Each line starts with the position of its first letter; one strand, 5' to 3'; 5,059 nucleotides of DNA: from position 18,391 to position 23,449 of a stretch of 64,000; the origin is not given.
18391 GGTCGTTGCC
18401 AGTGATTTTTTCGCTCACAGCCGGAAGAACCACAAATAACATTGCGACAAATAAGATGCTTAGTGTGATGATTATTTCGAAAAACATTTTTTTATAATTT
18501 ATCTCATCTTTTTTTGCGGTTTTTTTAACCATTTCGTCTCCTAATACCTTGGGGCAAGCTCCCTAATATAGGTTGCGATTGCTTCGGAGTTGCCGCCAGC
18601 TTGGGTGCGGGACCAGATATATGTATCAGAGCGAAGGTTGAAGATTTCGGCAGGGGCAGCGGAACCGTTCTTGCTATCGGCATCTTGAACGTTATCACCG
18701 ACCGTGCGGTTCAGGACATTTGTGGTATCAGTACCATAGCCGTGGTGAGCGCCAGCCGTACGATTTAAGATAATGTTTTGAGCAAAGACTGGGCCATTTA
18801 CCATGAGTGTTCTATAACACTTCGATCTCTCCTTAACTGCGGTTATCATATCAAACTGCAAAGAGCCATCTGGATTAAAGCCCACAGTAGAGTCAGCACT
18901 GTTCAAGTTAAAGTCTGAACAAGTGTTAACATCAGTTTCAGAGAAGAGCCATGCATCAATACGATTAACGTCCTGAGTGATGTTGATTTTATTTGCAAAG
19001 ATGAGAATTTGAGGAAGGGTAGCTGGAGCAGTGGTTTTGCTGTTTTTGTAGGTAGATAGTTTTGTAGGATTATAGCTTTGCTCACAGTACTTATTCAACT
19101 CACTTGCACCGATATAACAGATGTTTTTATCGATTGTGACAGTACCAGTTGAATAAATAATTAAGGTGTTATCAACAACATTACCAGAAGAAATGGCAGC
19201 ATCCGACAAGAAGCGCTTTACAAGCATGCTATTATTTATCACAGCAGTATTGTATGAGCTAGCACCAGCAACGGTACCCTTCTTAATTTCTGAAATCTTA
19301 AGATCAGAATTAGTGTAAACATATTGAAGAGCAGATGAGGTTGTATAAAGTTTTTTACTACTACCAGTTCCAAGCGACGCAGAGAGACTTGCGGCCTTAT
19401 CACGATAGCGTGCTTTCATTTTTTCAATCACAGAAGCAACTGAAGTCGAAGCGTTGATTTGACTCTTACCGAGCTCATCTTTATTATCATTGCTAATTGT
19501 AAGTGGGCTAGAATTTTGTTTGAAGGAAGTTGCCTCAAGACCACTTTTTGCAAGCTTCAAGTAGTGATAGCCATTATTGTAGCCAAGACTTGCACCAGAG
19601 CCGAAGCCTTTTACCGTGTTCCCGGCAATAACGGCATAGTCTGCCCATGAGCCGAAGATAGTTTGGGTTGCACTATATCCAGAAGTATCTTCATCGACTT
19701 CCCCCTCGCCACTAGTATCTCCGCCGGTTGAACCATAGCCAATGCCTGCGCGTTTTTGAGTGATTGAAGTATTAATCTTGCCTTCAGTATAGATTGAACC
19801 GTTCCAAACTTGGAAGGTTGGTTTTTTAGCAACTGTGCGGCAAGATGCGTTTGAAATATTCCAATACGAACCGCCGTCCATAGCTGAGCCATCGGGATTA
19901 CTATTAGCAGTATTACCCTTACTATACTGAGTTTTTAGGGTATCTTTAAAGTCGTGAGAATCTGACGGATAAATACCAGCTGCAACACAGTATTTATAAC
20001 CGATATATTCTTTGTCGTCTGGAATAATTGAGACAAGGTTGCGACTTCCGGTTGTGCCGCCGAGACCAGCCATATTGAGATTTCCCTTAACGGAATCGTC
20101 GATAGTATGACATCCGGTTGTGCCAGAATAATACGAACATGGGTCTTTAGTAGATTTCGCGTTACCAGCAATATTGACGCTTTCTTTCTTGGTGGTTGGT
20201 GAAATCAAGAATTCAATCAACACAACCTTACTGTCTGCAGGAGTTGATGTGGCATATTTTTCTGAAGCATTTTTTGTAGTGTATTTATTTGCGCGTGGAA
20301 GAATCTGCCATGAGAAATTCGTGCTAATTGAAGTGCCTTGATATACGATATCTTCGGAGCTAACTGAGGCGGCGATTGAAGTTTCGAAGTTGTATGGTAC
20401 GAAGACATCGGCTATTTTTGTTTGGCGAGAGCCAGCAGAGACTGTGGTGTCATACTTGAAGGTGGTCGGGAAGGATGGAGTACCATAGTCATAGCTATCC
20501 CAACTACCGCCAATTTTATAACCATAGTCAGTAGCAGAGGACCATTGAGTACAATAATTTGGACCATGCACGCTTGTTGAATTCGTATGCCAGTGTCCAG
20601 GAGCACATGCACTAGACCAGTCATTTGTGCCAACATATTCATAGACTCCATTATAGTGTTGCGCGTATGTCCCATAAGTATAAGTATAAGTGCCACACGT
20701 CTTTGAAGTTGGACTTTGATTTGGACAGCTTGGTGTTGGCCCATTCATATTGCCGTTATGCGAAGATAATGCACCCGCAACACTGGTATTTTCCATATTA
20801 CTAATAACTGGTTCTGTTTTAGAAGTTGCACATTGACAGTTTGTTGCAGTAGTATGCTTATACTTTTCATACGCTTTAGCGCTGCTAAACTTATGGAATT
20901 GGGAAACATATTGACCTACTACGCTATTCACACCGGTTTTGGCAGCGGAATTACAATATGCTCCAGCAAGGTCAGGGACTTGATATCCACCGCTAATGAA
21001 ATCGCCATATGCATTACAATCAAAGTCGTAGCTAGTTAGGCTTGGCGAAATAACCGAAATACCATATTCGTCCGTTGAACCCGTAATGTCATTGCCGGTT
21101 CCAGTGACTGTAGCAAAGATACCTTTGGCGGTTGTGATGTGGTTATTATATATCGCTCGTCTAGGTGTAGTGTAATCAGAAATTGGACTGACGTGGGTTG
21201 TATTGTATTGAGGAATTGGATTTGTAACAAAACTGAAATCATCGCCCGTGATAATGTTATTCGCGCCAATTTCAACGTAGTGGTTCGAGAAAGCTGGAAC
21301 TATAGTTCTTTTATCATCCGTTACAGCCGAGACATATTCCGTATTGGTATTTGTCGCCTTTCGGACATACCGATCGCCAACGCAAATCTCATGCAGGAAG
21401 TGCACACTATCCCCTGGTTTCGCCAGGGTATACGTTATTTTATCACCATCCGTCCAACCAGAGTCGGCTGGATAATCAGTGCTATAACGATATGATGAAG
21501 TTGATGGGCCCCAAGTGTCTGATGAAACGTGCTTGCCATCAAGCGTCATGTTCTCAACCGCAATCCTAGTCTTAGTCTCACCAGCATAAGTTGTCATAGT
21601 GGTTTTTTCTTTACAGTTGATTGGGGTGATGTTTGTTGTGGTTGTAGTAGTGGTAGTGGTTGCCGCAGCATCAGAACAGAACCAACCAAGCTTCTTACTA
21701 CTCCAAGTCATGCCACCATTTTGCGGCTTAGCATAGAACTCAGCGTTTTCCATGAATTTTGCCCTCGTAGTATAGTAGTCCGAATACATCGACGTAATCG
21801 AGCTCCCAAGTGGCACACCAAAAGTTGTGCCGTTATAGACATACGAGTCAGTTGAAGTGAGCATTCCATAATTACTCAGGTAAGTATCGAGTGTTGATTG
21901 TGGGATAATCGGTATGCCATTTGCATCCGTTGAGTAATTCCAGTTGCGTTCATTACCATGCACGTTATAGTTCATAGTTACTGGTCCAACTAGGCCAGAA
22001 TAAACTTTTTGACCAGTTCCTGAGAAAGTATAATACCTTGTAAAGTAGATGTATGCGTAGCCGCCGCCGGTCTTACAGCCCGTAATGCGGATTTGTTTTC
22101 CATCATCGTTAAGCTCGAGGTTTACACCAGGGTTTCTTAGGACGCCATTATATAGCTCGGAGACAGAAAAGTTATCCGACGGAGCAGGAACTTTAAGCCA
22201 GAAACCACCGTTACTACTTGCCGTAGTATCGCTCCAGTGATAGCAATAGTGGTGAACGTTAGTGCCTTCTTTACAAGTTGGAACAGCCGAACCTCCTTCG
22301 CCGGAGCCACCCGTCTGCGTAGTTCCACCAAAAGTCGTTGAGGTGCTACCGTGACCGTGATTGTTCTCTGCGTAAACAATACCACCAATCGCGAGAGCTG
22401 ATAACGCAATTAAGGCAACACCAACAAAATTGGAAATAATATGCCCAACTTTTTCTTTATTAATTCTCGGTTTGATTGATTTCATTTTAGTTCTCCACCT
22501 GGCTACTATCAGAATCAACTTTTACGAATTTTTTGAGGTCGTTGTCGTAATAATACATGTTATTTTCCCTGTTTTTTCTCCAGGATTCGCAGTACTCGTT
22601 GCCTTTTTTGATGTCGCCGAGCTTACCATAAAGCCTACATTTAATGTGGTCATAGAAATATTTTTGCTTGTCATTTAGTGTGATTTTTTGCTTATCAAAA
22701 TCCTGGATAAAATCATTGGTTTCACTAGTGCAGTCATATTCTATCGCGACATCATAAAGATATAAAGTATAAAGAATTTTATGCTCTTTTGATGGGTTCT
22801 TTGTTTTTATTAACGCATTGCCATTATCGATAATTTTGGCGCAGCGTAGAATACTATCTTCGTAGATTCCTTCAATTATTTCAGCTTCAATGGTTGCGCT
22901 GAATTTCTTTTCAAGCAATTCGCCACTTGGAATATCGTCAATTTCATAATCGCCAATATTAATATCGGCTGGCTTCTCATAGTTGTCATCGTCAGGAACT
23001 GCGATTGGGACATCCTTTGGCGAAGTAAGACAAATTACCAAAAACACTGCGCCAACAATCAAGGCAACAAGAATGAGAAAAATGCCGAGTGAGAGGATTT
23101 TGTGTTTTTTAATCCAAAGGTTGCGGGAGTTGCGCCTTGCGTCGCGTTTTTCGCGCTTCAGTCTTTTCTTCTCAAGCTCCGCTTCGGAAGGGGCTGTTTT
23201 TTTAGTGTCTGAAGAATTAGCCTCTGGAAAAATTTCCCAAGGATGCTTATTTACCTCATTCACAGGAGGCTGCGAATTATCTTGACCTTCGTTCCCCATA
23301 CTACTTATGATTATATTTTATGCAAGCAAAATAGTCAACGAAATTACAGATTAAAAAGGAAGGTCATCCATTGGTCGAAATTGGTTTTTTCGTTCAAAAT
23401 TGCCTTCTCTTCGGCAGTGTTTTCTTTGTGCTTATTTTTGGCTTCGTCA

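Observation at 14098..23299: Minor-pilin operon headed by a giant unknown protein, bracketed by two CAU tRNA genes, without assembly machinery in view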

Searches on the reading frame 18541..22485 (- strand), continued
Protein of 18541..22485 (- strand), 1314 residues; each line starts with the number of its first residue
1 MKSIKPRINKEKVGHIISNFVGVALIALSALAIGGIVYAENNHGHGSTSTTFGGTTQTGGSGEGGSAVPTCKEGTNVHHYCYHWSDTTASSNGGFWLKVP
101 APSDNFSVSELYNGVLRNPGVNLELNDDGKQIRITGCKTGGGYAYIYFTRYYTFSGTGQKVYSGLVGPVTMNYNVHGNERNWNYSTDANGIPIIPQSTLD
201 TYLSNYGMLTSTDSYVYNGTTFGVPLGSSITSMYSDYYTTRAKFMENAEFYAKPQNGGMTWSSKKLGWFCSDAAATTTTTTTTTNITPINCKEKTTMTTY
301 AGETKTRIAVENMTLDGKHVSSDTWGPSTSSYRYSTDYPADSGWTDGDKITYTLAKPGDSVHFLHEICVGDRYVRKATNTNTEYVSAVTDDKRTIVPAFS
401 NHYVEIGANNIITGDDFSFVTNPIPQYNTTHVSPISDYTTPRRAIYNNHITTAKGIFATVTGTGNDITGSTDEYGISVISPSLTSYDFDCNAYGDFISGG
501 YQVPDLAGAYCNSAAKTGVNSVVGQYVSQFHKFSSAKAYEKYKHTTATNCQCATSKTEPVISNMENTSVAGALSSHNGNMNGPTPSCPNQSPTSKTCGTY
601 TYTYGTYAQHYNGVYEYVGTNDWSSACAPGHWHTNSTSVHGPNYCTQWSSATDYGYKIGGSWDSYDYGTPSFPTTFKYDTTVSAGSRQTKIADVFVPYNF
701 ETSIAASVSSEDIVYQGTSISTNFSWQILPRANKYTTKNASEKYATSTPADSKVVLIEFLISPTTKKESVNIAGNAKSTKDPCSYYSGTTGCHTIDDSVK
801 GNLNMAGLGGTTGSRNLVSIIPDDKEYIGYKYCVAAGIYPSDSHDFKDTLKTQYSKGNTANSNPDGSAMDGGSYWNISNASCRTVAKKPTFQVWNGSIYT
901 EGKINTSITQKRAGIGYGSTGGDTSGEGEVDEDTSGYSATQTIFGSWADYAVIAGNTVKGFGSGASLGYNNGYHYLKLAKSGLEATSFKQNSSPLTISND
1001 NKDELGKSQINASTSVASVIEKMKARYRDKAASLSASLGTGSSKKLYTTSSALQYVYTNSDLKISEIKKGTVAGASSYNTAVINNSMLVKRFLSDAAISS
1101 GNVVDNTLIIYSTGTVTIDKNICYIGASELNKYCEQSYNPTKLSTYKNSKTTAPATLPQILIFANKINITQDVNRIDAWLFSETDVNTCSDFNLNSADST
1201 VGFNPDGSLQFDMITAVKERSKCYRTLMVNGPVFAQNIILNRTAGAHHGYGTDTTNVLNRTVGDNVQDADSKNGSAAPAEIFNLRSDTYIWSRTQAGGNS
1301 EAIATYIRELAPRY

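Call 59: find_related_loci(query=L118:9863-11767:+, collection=genome_contigs, flank=10000)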
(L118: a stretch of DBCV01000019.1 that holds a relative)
Query L118:9863-11767:+ (634 aa) in genome_contigs; peptide patterns used: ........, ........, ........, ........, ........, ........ (x = any residue, [..] = any of these).
600 stretches matched a pattern (row limit reached: there are more); 596 encode a relative of the query (tblastn E <= 1e-3); the best 80 are kept; 80 distinct loci.
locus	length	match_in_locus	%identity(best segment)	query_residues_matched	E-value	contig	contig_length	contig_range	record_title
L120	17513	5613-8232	69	41-634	0e+0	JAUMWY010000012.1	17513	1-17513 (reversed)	MAG: Candidatus Saccharibacteria bacterium isolate S15M_Sa_34 NODE_1569_length_17513_cov_23.592164, whole genome shotgun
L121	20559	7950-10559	68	45-634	0e+0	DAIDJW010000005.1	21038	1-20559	MAG TPA_asm: Candidatus Saccharibacteria bacterium isolate clean392 NODE_5_length_21038_cov_3.422356, whole genome shotg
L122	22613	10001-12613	67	44-634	0e+0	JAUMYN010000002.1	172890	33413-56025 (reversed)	MAG: Candidatus Saccharibacteria bacterium isolate S17M_Sa_28 NODE_24_length_172890_cov_34.924940, whole genome shotgun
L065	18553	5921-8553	65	44-634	0e+0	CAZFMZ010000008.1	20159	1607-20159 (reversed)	MAG TPA_asm: uncultured Candidatus Saccharibacteria bacterium isolate SRP118108_co1_39 genome assembly, contig: NODE_193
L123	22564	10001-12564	66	41-634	0e+0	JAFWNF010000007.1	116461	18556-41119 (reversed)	Candidatus Saccharibacteria bacterium isolate RGIG5893 Sheep_Jejunum-5__c761, whole genome shotgun sequence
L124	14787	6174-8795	65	47-634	0e+0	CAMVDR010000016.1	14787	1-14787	MAG TPA_asm: uncultured Candidatus Saccharibacteria bacterium isolate SRR8387717_bin.42_metaWRAP_v1.3_MAG genome assembl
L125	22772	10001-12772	63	33-634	0e+0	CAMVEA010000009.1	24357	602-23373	MAG TPA_asm: uncultured Candidatus Saccharibacteria bacterium isolate SRR8387716_bin.98_metaWRAP_v1.3_MAG genome assembl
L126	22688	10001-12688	64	47-633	0e+0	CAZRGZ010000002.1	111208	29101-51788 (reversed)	MAG TPA_asm: uncultured Candidatus Saccharibacteria bacterium isolate SRP144015_co1_121 genome assembly, contig: NODE_90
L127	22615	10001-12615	64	47-634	0e+0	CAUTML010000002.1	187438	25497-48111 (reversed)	MAG TPA_asm: uncultured Candidatus Saccharibacteria bacterium isolate ERR10228860_bin.46_MetaWRAP_v1.3_MAG genome assemb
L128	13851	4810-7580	63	49-634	0e+0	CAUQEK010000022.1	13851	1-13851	MAG TPA_asm: uncultured Candidatus Saccharibacteria bacterium isolate ERR9968993_bin.16_MetaWRAP_v1.3_MAG genome assembl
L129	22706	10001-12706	62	35-634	0e+0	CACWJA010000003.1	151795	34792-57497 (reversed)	uncultured bacterium isolate RUG10634 genome assembly, contig: RUG10634_asm_3, whole genome shotgun sequence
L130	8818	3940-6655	60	47-631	0e+0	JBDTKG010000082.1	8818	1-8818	MAG: Candidatus Saccharimonadales bacterium isolate cluster2_bin.71 k127_5631048, whole genome shotgun sequence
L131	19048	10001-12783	59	29-634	0e+0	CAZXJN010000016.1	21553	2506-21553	MAG TPA_asm: uncultured Candidatus Saccharibacteria bacterium isolate SRP144015_co1_17 genome assembly, contig: NODE_122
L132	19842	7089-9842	61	41-632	0e+0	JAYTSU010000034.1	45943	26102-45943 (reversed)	MAG: Candidatus Saccharibacteria bacterium isolate GFS_5273 GFS_5273_33, whole genome shotgun sequence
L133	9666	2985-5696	60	46-631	0e+0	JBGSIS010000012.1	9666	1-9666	MAG: Candidatus Saccharimonadales bacterium isolate JTS-AC137 k141_569293, whole genome shotgun sequence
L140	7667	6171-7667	64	35-537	0e+0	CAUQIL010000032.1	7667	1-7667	MAG TPA_asm: uncultured Candidatus Saccharibacteria bacterium isolate ERR9968746_bin.19_MetaWRAP_v1.3_MAG genome assembl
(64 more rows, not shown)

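Call 62: find_related_loci(query=L123:12891-14093:+, collection=genome_contigs, flank=8000)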
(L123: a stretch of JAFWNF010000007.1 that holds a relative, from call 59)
Query L123:12891-14093:+ (400 aa) in genome_contigs; peptide patterns used: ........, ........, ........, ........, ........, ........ (x = any residue, [..] = any of these).
103 stretches matched a pattern; 51 encode a relative of the query (tblastn E <= 1e-3); 51 distinct loci.
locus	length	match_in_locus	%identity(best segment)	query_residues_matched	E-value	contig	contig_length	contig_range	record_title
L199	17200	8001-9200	100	1-400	0e+0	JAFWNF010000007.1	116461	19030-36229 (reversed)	Candidatus Saccharibacteria bacterium isolate RGIG5893 Sheep_Jejunum-5__c761, whole genome shotgun sequence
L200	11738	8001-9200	80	1-400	0e+0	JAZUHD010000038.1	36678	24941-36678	MAG: Candidatus Nanosyncoccus sp. isolate T1900045278_TH20190048.MAGScoT_cleanbin_000027 SGB_5931_k141_166575, whole gen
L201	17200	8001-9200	67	1-400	0e+0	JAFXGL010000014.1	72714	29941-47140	Candidatus Saccharibacteria bacterium isolate RGIG6393 Sheep_Rectum-5__c557926, whole genome shotgun sequence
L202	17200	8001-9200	67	1-400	0e+0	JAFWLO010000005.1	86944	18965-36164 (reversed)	Candidatus Saccharibacteria bacterium isolate RGIG5850 Sheep_Jejunum-2__c120541, whole genome shotgun sequence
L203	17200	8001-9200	67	1-400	0e+0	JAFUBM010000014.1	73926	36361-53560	Candidatus Saccharibacteria bacterium isolate RGIG4343 Roe_deer_Jejunum-1__c145561, whole genome shotgun sequence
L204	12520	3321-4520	69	1-400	0e+0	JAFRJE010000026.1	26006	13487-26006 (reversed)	Candidatus Saccharibacteria bacterium isolate RGIG2518 Goat_Jejunum-4__c226231, whole genome shotgun sequence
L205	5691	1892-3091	66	1-400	0e+0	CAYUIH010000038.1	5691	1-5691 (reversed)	MAG TPA_asm: uncultured Candidatus Saccharibacteria bacterium isolate SRP278969_co2_618 genome assembly, contig: NODE_21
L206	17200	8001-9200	67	1-400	3e-179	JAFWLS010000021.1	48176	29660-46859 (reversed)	Candidatus Saccharibacteria bacterium isolate RGIG5854 Sheep_Jejunum-2__c234224, whole genome shotgun sequence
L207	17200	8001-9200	68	1-400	3e-179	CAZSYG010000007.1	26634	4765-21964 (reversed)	MAG TPA_asm: uncultured Candidatus Saccharibacteria bacterium isolate SRP278969_co2_170 genome assembly, contig: NODE_15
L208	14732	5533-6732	67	1-400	5e-179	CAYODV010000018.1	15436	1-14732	MAG TPA_asm: uncultured Candidatus Saccharibacteria bacterium isolate SRP278969_co2_356 genome assembly, contig: NODE_41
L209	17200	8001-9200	67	1-400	4e-177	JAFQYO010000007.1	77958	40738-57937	Candidatus Saccharibacteria bacterium isolate RGIG2268 Goat_Duodenum-3__c159755, whole genome shotgun sequence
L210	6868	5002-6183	66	1-394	1e-177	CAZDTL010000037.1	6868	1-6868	MAG TPA_asm: uncultured Candidatus Saccharibacteria bacterium isolate SRP278969_co1_256 genome assembly, contig: NODE_17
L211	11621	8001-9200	66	1-400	1e-175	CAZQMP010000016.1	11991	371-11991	MAG TPA_asm: uncultured Candidatus Saccharibacteria bacterium isolate SRP278969_co2_233 genome assembly, contig: NODE_63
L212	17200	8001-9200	66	1-400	1e-175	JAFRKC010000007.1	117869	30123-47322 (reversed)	Candidatus Saccharibacteria bacterium isolate RGIG2542 Goat_Jejunum-5__c275, whole genome shotgun sequence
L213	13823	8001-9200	64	1-400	3e-175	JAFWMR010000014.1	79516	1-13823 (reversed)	Candidatus Saccharibacteria bacterium isolate RGIG5879 Sheep_Jejunum-3__c91074, whole genome shotgun sequence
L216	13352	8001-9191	67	1-397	4e-170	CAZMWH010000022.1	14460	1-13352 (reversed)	MAG TPA_asm: uncultured Candidatus Saccharibacteria bacterium isolate SRP278969_co1_414 genome assembly, contig: NODE_56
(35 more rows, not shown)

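Call 92: fold_search(model_id=the predicted structure, library=viral)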
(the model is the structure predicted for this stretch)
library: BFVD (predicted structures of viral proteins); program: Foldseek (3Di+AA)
matches with E <= 10: 80; with E <= 0.001: 0
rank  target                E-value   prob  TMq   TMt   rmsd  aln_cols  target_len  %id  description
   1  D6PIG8                4.1e-03  0.25  0.07  0.12  16.5       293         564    8  (no name in the UniProt tables at hand)
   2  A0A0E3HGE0            1.8e-02  0.51  0.08  0.15  12.8       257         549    8  Virion structural protein [Synechococcus phage ACG-2014i]
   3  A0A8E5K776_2          2.7e-02  0.14  0.07  0.08  17.2       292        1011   10  (no name in the UniProt tables at hand)
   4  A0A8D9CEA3            5.2e-02  0.08  0.04  0.11  36.9       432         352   11  Fibronectin type-III domain-containing protein [uncultured marine phage]
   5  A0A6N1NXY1            1.3e-01  0.16  0.07  0.08  17.6       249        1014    9  DUF11 domain-containing protein [Tupanvirus soda lake]
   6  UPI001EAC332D         2.1e-01  0.07  0.06  0.06  24.1       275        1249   10  (no name look-up for this kind of identifier)
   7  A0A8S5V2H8            2.3e-01  0.18  0.07  0.30  18.6       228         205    5  Uncharacterized protein [CrAss-like virus sp. ctelJ1]
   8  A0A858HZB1            2.3e-01  0.08  0.06  0.08  22.1       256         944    9  (no name in the UniProt tables at hand)
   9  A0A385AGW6            3.2e-01  0.12  0.06  0.07  17.4       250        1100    9  Tail protein [Methanobacterium virus Drs3]
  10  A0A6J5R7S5            4.0e-01  0.14  0.07  0.11   8.5       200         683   10  Peptidase S8/S53 domain containing protein [uncultured Caudovirales phage]
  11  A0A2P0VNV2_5          4.0e-01  0.03  0.06  0.06  32.1       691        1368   10  Fibronectin type III domain-containing protein [Tetraselmis virus 1]
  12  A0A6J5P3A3            4.5e-01  0.04  0.04  0.04  15.8       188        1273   11  Chlorovirus glycoprotein repeat domain-containing protein [uncultured Caudovirales phage]
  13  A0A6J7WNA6            5.0e-01  0.06  0.05  0.09  29.6       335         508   10  Bacteriophage lambda, Stf, side tail fibre-repeat-2 [uncultured Caudovirales phage]
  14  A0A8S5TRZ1            6.9e-01  0.18  0.06  0.17   6.4       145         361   10  Uncharacterized protein [Siphoviridae sp. ctEw721]
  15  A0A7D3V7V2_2          7.3e-01  0.01  0.03  0.04  82.0       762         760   12  Uncharacterized protein [Fadolivirus FV1/VV64]
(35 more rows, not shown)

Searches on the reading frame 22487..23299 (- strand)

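Call 4: search_protein_families(library=pfam, proteins=[window:22487-23299:-], max_evalue=1)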
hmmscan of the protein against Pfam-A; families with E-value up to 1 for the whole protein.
window:22487-23299:- (270 aa): 4 families
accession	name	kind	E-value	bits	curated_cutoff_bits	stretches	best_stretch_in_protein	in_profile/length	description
PF00957.27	Synaptobrevin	-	0.13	12.6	26.4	1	51-88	51-88/89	Synaptobrevin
PF03739.19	LptF_LptG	-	0.14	11.6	27.9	1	10-85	215-291/353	Lipopolysaccharide export system permease LptF/LptG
PF03597.20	FixS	-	0.24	11.6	23.1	1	73-93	4-24/44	Cytochrome oxidase maturation protein cbb3-type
PF17870.6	Insulin_TMD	-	0.74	10.4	33.4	0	73-89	23-39/47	Insulin receptor trans-membrane segment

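Call 5: search_protein_families(library=ncbifam, proteins=[window:22487-23299:-], max_evalue=1)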
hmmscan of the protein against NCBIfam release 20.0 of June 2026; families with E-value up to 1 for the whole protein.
window:22487-23299:- (270 aa): 3 families
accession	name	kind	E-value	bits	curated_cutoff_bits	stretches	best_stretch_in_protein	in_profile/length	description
NF033483.0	PknB_PASTA_kin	equivalog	0.031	13.3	450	1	14-103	281-369/563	Stk1 family PASTA domain-containing Ser/Thr kinase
NF049861.1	SCO2400_fam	subfamily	0.16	12.6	55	1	27-79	57-109/136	SCO2400 family protein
NF041476.1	membrane_YldA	equivalog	0.28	11.2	45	1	73-85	10-22/29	small membrane protein YldA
